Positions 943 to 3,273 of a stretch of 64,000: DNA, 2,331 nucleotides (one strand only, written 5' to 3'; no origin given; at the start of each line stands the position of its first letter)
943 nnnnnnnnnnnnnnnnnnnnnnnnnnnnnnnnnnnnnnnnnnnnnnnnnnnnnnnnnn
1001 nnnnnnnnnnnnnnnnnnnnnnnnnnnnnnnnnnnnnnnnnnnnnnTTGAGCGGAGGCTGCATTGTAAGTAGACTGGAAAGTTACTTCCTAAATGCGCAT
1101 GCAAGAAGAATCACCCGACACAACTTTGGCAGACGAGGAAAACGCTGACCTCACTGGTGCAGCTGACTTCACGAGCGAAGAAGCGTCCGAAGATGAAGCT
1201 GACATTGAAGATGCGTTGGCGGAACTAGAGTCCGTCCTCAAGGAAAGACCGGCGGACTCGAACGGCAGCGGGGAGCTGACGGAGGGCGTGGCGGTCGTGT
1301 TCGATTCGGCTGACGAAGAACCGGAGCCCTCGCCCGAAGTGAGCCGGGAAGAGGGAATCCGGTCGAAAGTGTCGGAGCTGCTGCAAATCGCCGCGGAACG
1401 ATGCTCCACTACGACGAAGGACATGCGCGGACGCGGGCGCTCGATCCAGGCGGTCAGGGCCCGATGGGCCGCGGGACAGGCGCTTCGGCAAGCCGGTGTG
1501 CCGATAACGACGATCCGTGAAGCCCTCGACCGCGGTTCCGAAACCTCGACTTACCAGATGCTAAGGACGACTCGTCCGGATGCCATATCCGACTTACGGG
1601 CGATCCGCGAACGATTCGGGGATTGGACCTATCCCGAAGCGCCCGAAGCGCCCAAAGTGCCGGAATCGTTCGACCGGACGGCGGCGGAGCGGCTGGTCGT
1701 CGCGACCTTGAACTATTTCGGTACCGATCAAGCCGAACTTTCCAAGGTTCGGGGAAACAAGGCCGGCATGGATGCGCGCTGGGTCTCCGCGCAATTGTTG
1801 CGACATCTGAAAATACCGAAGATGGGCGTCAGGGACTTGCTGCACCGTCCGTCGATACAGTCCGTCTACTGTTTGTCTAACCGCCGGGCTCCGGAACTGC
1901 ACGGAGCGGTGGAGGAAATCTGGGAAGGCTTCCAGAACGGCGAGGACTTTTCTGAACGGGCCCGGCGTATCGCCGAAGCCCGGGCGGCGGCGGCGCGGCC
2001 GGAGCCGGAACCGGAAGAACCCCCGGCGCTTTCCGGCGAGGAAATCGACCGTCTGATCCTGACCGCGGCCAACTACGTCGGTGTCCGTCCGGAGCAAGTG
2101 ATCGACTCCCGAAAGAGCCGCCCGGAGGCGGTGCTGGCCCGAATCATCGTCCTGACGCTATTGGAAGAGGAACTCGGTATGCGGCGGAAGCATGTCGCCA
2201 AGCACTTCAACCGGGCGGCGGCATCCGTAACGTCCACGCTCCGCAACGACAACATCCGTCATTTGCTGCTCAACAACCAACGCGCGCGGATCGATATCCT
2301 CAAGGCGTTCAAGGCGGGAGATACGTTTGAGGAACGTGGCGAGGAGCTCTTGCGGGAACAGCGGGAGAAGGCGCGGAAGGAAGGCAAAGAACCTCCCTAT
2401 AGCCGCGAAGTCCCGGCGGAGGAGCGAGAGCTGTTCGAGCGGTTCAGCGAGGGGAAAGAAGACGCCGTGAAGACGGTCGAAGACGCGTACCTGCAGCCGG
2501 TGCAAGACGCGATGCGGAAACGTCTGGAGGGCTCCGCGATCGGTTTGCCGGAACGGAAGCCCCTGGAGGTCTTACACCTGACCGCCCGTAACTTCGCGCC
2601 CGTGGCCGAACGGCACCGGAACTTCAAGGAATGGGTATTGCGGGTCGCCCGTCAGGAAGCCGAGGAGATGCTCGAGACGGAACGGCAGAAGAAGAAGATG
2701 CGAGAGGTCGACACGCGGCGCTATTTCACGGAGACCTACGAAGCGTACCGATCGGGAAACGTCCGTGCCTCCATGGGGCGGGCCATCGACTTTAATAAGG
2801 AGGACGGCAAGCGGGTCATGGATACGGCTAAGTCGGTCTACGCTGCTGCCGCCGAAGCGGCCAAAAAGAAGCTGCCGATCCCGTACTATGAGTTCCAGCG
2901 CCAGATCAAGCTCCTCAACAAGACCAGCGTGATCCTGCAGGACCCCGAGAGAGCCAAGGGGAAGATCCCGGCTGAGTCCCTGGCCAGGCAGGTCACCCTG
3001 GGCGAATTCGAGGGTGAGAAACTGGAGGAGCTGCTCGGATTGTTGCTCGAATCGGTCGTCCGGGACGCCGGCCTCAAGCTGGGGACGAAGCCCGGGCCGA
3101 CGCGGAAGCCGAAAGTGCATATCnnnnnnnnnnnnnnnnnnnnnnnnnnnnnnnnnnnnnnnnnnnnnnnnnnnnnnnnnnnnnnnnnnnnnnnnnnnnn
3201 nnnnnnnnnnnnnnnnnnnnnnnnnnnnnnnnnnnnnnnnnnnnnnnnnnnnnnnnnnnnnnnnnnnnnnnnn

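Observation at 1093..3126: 677-aa acidic protein with three tandem DnaA domain-IV-like DNA-binding repeats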

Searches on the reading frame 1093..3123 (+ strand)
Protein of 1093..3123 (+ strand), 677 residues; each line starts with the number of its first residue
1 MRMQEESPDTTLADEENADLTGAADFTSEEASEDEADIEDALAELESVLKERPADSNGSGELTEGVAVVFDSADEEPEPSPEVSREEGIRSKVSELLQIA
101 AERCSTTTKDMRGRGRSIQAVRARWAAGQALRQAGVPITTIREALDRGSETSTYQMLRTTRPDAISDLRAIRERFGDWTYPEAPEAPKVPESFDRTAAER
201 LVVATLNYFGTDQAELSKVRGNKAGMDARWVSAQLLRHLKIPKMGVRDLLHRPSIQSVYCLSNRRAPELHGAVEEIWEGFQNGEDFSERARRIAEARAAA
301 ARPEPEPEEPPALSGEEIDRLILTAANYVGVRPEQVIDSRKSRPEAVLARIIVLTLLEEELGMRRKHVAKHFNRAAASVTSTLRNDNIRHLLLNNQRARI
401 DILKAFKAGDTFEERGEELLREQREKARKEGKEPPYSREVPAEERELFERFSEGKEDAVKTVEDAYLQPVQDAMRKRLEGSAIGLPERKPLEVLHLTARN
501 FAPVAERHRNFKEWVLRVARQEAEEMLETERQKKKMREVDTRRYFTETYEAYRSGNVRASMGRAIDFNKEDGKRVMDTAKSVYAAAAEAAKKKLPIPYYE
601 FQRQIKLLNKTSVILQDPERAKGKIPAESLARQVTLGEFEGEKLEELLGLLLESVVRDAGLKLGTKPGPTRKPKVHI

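Call 3: search_protein_families(library=pfam, proteins=[window:1093-3123:+], max_evalue=10)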
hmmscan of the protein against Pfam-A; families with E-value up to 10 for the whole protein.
window:1093-3123:+ (677 aa): 1 family
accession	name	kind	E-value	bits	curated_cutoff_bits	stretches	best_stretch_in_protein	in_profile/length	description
PF08299.17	Bac_DnaA_C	-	4.5e-05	23.8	31.5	1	319-382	2-65/69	Bacterial dnaA protein helix-turn-helix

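Call 4: search_protein_families(library=ncbifam, proteins=[window:1093-3123:+], max_evalue=10)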
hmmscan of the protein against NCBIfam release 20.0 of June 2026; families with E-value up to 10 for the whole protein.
window:1093-3123:+ (677 aa): 3 families
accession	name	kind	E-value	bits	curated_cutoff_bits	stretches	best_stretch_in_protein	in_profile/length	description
NF001154.0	PRK00149.3-3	equivalog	0.0079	15.2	410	1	319-385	369-435/462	chromosomal replication initiator protein DnaA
NF009087.0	PRK12422.1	equivalog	0.0091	15.2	657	1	320-385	356-420/455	chromosomal replication initiator protein DnaA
TIGR01058.1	parE_Gpos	equivalog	0.21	9.9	899.95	1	348-431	317-396/637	DNA topoisomerase IV subunit B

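Call 7: search_solved_structures(query=window:1093-3123:+, max_evalue=10, show_alignments=3)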
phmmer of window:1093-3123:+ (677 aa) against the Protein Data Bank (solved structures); distinct sequences matched with E-value up to 10: 0.

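Call 8: find_homologous_proteins(query=window:1093-3123:+, max_evalue=0.001)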
Query window:1093-3123:+ (677 aa): 2 proteins with E <= 0.001 among 8000 candidates.
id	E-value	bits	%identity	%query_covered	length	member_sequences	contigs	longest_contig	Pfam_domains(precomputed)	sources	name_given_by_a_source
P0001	0.0e+0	1440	100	98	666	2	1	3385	-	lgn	-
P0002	0.0e+0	1356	93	100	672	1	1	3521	PF08299.18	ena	-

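Call 24: search_protein_families(library=phrogs, proteins=[window:1093-3123:+], max_evalue=1)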
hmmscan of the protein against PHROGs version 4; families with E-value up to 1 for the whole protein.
window:1093-3123:+ (677 aa): 1 family
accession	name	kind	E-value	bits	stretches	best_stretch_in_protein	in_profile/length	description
phrog_9734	-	unknown function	0.065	14.2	1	335-389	48-102/132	-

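Call 25: predict_structure(protein=window:1093-3123:+)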
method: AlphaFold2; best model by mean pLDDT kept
length: 677 residues; sequences in the alignment: 1
mean_pLDDT: 43.1   pTM: 0.26
mean pLDDT of the five models: 43.1, 39.5, 38.8, 38.4, 35.9
residues with pLDDT >= 90: 0; 70-90: 16; 50-70: 149; < 50: 512
segments of 3 or more residues with pLDDT < 50: 1-35, 49-86, 88-91, 93-313, 328-330, 339-341, 437-441, 476-512, 530-532, 534-677
pLDDT, mean of each block of 10 residues (from residue 1): 39 32 34 48 52 36 28 38 47 48 41 36 41 40 37 34 35 32 30 35 36 35 31 33 34 32 36 44 42 42 42 55 53 52 57 62 56 58 56 63 59 68 76 52 55 63 55 46 37 40 42 50 52 45 41 34 32 38 37 37 38 35 38 33 40 38 36 33
secondary structure, 60 per line:
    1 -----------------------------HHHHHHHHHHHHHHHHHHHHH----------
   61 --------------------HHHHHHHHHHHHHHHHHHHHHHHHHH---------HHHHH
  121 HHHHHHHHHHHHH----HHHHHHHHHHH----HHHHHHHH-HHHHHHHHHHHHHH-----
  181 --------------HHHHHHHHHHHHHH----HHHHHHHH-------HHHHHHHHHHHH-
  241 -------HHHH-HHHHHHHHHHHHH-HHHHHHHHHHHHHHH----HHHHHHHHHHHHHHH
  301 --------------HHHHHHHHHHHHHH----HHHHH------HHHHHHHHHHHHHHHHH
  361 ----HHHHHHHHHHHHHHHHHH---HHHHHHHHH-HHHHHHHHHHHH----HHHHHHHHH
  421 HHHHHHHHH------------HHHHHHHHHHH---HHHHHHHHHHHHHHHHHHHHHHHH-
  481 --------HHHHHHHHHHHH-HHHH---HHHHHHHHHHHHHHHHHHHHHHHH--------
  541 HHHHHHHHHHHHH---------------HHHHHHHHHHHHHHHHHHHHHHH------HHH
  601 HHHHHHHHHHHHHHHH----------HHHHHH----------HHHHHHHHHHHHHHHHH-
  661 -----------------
elements in order (helices of 4 or more, strands of 3 or more residues): H30-50 H81-106 H116-133 H138-148 H153-160 H162-175 H195-208 H213-220 H228-239 H248-251 H253-265 H267-281 H286-300 H315-328 H333-337 H344-360 H365-382 H386-394 H396-407 H412-429 H442-452 H456-479 H489-500 H502-505 H509-532 H541-553 H569-591 H598-616 H627-632 H643-659

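Call 26: search_protein_representatives(protein=window:1093-3123:+)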
Query: 677 residues. Proteins with E-value up to 0.001 (for the whole library): 6; up to 1e-10: 6; up to 1e-30: 5. The best 6 are listed.
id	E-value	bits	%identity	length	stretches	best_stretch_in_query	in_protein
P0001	0.0e+00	1439.7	100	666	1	12-677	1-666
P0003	5.7e-127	441.4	43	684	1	49-659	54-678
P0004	1.1e-111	390.9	40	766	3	86-660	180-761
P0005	5.7e-75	269.6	46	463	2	310-664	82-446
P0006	1.1e-40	156.4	31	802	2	78-610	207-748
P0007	3.1e-23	98.7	31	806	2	289-557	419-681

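Call 28: search_protein_families(library=pfam, proteins=[P0003, P0004, P0005, P0006, P0007, P0002], max_evalue=1)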
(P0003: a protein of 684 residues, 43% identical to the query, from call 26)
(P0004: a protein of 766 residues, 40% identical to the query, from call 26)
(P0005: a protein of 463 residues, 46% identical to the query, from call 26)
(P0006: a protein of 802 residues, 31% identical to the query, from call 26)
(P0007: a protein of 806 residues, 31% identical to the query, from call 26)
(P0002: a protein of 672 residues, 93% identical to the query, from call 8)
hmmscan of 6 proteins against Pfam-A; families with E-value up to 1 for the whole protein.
P0003 (684 aa): 2 families
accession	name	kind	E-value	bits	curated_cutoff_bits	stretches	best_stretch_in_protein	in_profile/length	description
PF08299.17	Bac_DnaA_C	-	3.3e-05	24.3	31.5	0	100-140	2-42/69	Bacterial dnaA protein helix-turn-helix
PF13384.12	HTH_23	-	0.041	14.1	24.6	0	238-275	5-40/50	Homeodomain-like domain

P0004 (766 aa): 5 families
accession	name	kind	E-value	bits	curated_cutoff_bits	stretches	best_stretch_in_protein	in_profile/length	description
PF08299.17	Bac_DnaA_C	-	7.7e-13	48.7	31.5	2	72-132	2-62/69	Bacterial dnaA protein helix-turn-helix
PF08281.18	Sigma70_r4_2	-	2.9e-06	27.3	25.7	1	108-143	19-54/54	Sigma-70, region 4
PF13384.12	HTH_23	-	0.00023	21.3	24.6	0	108-134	11-36/50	Homeodomain-like domain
PF17762.8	HTH_ParB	-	0.057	14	22.6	1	106-189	11-99/102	ParB HTH domain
PF20432.4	Xre-like-HTH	-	0.083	13.6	25.8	0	110-146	18-53/63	Antitoxin Xre-like helix-turn-helix domain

P0005 (463 aa): 3 families
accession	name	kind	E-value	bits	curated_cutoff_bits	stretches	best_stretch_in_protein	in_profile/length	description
PF08299.17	Bac_DnaA_C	-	0.0059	17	31.5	1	94-146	7-58/69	Bacterial dnaA protein helix-turn-helix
PF13545.12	HTH_Crp_2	-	0.051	14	27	0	130-152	20-42/70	Crp-like helix-turn-helix domain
PF04255.20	DUF433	-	0.18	12.1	23.6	0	164-184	16-36/56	Protein of unknown function (DUF433)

P0006 (802 aa): 9 families
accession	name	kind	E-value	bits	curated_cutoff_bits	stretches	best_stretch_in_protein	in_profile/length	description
PF08299.17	Bac_DnaA_C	-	1.6e-15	57.3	31.5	3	102-165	3-67/69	Bacterial dnaA protein helix-turn-helix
PF08281.18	Sigma70_r4_2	-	3.2e-07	30.3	25.7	2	132-171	15-54/54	Sigma-70, region 4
PF17762.8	HTH_ParB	-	0.00013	22.5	22.6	1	134-168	11-45/102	ParB HTH domain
PF20432.4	Xre-like-HTH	-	0.0016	19.2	25.8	0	133-172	13-51/63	Antitoxin Xre-like helix-turn-helix domain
PF04936.17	DUF658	-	0.028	14.6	24.4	1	502-553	19-70/186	Protein of unknown function (DUF658)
PF13384.12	HTH_23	-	0.072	13.4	24.6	0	138-165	15-39/50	Homeodomain-like domain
PF04542.20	Sigma70_r2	-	0.11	12.7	24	1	630-667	33-70/71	Sigma-70 region 2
PF11207.13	DUF2989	-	0.12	12.7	23.8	1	548-667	77-197/201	Protein of unknown function (DUF2989)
PF01476.26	LysM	-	0.16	12.4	20.9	0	217-237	2-22/43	LysM domain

P0007 (806 aa): 4 families
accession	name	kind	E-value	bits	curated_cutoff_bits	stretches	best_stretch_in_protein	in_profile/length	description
PF08299.17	Bac_DnaA_C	-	2.1e-32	111.4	31.5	4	192-254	2-60/69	Bacterial dnaA protein helix-turn-helix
PF12802.13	MarR_2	-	0.04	14.5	27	1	351-385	13-47/61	MarR family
PF09564.16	RE_NgoBV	-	0.16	11.9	25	1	705-750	4-49/238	NgoBV restriction endonuclease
PF13936.12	HTH_38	-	0.24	11.6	27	0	123-139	20-36/44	Helix-turn-helix domain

P0002 (672 aa): 1 family
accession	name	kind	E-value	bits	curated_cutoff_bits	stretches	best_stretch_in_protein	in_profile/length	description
PF08299.17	Bac_DnaA_C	-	1.7e-05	25.2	31.5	1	313-377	1-65/69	Bacterial dnaA protein helix-turn-helix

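Call 45: find_homologous_proteins(query=A1, max_evalue=0.001)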
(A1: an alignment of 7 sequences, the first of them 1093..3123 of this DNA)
Query A1 (7 sequences) (677 aa, profile of the alignment): 2 proteins with E <= 0.001 among 8000 candidates.
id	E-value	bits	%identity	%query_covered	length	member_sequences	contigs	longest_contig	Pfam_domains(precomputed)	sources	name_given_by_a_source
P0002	4.2e-295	1000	93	100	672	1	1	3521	PF08299.18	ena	-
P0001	4.2e-290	983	100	98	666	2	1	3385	-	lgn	-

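Call 46: find_encoding_contigs(protein=P0003, flank=10000, max_places=4)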
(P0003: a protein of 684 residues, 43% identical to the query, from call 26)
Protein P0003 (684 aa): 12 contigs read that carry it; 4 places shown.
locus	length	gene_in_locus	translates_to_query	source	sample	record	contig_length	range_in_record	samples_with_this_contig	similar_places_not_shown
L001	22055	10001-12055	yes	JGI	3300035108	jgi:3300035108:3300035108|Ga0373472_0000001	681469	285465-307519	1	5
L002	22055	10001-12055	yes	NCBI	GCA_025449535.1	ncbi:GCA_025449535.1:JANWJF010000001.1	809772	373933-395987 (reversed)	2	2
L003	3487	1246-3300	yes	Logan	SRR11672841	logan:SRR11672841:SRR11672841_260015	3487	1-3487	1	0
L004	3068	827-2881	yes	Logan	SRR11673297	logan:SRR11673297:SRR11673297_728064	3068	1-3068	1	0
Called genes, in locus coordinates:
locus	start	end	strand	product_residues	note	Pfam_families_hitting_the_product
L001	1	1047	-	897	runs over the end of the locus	PF00133:tRNA-synt_1, PF09334:tRNA-synt_1g, PF00133:tRNA-synt_1, PF08264:Anticodon_1, PF10458:Val_tRNA-synt_C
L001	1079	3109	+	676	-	PF20176:DUF6541 (weak), PF02366:PMT (weak), PF10131:PTPS_related (weak)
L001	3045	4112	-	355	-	PF00814:TsaD, PF22521:HypF_C_2 (weak)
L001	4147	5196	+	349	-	PF02388:FemAB, PF13480:Acetyltransf_6, PF02388:FemAB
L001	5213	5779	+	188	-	PF01427:Peptidase_M15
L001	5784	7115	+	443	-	PF08245:Mur_ligase_M, PF02875:Mur_ligase_C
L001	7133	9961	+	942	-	PF02739:5_3_exonuc_N, PF01367:5_3_exonuc, PF01612:DNA_pol_A_exo1, PF22619:DNA_polI_exo1 (faint), PF00476:DNA_pol_A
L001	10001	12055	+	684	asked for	PF08299:Bac_DnaA_C (faint)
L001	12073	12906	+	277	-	PF02811:PHP (weak), PF13263:PHP_C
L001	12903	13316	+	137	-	-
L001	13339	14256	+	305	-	PF01149:Fapy_DNA_glyco, PF06831:H2TH, PF06827:zf-FPG_IleRS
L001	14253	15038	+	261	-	PF11345:DUF3147 (weak)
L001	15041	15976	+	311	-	PF06144:DNA_pol3_delta (weak), PF21694:DNA_pol3_delta_C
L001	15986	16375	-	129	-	PF01649:Ribosomal_S20p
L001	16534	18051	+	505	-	PF01368:DHH, PF02272:DHHA1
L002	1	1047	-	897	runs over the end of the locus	PF00133:tRNA-synt_1, PF09334:tRNA-synt_1g, PF00133:tRNA-synt_1, PF08264:Anticodon_1, PF10458:Val_tRNA-synt_C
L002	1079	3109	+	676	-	PF20176:DUF6541 (weak), PF02366:PMT (weak), PF10131:PTPS_related (weak)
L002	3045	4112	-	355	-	PF00814:TsaD, PF22521:HypF_C_2 (weak)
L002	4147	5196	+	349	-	PF02388:FemAB, PF13480:Acetyltransf_6, PF02388:FemAB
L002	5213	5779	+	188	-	PF01427:Peptidase_M15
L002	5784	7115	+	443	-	PF08245:Mur_ligase_M, PF02875:Mur_ligase_C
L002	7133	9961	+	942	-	PF02739:5_3_exonuc_N, PF01367:5_3_exonuc, PF01612:DNA_pol_A_exo1, PF22619:DNA_polI_exo1 (faint), PF00476:DNA_pol_A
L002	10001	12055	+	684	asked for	PF08299:Bac_DnaA_C (faint)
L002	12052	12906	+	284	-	PF02811:PHP (weak), PF13263:PHP_C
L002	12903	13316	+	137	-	-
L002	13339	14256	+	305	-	PF01149:Fapy_DNA_glyco, PF06831:H2TH, PF06827:zf-FPG_IleRS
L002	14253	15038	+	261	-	PF11345:DUF3147 (weak)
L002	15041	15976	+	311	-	PF06144:DNA_pol3_delta (weak), PF21694:DNA_pol3_delta_C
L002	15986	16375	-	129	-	PF01649:Ribosomal_S20p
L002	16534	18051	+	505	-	PF01368:DHH, PF02272:DHHA1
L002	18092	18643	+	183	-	-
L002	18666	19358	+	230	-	PF01509:TruB_N, PF16198:TruB_C_2 (weak)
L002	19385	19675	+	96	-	-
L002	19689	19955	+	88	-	PF00312:Ribosomal_S15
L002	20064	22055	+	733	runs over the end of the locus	PF01138:RNase_PH, PF03725:RNase_PH_C, PF03726:PNPase, PF01138:RNase_PH, PF00013:KH_1, PF00575:S1, PF23459:S1_RRP5 (weak)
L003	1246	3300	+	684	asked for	PF08299:Bac_DnaA_C (faint)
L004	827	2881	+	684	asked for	PF08299:Bac_DnaA_C (faint)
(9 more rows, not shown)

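Call 47: find_encoding_contigs(protein=P0002, flank=10000, max_places=4)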
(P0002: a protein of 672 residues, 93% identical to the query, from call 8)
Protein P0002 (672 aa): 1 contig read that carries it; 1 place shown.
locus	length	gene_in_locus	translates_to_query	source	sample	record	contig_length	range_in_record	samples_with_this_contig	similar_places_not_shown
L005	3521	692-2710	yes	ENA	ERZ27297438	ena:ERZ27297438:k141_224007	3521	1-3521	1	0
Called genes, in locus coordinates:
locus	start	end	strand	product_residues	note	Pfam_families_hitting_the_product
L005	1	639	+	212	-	?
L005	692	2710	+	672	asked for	PF08299:Bac_DnaA_C (faint)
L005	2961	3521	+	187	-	?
